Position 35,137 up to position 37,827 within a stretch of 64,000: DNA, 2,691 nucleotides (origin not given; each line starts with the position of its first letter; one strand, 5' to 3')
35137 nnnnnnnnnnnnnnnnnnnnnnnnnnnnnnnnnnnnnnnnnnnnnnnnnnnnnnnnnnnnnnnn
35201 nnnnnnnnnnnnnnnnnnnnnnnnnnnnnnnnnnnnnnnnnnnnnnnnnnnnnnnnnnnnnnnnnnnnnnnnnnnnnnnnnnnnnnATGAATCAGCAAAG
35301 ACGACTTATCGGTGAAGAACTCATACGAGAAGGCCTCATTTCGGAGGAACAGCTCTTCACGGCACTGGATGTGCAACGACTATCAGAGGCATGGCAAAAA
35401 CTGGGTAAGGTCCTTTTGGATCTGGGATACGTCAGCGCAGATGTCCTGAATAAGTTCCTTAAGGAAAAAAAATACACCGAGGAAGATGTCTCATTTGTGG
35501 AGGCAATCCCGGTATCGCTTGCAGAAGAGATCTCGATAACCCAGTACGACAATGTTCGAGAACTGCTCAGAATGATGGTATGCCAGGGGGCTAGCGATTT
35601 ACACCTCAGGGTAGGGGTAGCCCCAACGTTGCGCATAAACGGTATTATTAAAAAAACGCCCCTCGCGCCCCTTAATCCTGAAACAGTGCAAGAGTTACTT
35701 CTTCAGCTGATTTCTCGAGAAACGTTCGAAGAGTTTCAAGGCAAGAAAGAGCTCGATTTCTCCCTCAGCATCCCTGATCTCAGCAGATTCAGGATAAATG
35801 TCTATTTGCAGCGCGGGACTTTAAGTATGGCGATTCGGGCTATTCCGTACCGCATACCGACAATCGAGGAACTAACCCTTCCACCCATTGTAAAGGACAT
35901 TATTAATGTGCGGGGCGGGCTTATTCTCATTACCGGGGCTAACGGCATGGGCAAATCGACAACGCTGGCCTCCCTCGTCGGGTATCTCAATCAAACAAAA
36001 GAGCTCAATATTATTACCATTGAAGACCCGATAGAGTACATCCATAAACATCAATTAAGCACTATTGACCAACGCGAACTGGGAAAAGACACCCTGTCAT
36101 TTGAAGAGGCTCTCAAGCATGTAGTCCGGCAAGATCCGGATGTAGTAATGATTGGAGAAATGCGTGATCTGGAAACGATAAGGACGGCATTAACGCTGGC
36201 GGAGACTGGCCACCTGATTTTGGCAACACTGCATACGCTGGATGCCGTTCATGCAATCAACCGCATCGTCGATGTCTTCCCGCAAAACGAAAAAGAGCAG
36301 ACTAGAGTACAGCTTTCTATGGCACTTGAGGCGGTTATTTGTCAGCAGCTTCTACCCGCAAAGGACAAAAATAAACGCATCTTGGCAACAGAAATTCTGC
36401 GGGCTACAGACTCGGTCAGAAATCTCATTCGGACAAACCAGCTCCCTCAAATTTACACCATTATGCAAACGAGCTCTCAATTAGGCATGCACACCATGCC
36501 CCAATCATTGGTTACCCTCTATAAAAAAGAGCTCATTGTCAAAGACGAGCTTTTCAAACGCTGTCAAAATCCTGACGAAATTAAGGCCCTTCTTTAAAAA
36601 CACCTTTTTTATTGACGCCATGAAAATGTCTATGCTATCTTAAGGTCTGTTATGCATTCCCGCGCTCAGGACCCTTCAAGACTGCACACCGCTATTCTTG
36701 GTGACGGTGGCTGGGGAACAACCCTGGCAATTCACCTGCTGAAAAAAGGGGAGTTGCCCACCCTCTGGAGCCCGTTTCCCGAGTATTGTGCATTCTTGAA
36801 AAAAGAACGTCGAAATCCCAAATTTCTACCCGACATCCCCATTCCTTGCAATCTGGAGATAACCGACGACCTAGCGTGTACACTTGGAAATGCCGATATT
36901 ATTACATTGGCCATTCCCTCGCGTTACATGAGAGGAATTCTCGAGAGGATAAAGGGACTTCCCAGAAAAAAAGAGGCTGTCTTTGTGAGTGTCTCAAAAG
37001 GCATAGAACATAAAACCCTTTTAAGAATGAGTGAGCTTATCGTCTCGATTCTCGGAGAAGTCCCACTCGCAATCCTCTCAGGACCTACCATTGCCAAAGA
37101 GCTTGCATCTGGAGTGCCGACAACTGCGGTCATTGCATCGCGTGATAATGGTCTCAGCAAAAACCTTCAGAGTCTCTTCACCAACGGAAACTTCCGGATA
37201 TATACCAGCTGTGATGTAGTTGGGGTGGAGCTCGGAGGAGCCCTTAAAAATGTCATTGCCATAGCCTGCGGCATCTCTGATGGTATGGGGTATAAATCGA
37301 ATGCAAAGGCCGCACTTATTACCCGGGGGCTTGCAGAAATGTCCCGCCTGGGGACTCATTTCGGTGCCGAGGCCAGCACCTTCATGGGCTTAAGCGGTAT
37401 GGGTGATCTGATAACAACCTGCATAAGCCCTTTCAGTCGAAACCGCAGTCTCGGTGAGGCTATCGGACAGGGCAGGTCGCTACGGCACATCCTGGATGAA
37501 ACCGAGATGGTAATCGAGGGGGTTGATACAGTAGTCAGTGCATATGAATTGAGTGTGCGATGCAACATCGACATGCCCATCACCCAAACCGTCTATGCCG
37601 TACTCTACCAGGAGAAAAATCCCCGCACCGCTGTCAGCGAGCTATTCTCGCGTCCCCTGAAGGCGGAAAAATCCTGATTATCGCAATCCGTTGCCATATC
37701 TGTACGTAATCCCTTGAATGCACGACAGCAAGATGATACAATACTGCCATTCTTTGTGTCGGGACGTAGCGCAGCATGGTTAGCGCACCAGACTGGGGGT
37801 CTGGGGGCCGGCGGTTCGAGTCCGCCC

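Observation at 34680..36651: Two-gene module (orphan protein + PilT-like ATPase) inserted between plsY and gpsA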

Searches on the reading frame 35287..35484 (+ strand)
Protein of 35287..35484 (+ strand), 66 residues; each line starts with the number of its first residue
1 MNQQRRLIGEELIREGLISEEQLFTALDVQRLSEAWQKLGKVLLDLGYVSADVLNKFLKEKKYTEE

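Call 81: find_related_loci(query=A7, collection=metagenome_contigs, flank=5000)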
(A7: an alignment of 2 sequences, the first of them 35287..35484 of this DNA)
Query A7 (66 aa) in metagenome_contigs; peptide patterns used: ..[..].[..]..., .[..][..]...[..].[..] (x = any residue, [..] = any of these).
600 stretches matched a pattern (row limit reached: there are more); 167 encode a relative of the query (tblastn E <= 1e-3); the best 80 are kept; 80 distinct loci.
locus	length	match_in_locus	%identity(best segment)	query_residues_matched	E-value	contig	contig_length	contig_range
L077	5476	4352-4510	44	8-61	2e-10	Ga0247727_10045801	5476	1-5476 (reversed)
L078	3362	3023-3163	53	2-50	7e-10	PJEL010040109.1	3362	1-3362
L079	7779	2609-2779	46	8-61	7e-10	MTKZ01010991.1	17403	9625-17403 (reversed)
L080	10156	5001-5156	50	5-58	8e-10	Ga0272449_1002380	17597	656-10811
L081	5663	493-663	44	8-61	1e-9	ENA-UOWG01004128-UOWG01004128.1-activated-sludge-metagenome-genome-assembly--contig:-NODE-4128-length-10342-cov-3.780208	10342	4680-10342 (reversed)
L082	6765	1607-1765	49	7-61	2e-9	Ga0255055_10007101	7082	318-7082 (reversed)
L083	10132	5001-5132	57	5-50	4e-9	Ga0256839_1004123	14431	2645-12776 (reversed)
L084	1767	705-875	41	8-66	3e-9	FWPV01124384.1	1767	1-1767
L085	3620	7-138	54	5-50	4e-9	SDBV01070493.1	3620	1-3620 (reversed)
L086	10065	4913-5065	43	8-58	5e-9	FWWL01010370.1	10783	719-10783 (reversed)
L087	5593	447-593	47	8-58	5e-9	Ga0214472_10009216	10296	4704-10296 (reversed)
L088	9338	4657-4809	45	8-60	6e-9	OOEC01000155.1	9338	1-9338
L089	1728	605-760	44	8-61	7e-9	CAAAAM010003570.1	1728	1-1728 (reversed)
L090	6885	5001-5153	45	8-60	7e-9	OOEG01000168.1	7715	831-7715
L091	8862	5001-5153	45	8-60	7e-9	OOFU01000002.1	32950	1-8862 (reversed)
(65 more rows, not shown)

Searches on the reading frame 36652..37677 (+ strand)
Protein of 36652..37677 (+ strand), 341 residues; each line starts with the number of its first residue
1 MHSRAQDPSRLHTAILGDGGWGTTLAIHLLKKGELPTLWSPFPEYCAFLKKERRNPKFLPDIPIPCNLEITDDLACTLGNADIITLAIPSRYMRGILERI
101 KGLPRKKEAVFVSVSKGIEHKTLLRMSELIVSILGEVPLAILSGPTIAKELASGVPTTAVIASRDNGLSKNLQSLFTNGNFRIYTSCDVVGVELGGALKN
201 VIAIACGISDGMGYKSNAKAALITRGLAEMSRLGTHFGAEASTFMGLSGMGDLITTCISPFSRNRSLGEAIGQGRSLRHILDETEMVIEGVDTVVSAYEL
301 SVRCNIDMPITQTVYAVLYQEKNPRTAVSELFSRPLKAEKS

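Call 3: search_protein_families(library=pfam, proteins=[window:36652-37677:+], max_evalue=0.01)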
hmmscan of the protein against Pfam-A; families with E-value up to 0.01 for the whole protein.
window:36652-37677:+ (341 aa): 3 families
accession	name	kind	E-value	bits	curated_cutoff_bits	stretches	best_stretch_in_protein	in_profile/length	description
PF07479.19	NAD_Gly3P_dh_C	-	1.5e-59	200.7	25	1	188-328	1-141/142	NAD-dependent glycerol-3-phosphate dehydrogenase C-terminus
PF01210.29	NAD_Gly3P_dh_N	-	6.1e-41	140.5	23.1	1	14-166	3-155/158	NAD-dependent glycerol-3-phosphate dehydrogenase N-terminus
PF20618.3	GPD_NAD_C_bact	-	1.4e-18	67.6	27.6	1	248-314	1-66/66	Bacterial GPD, NAD-dependent C-terminal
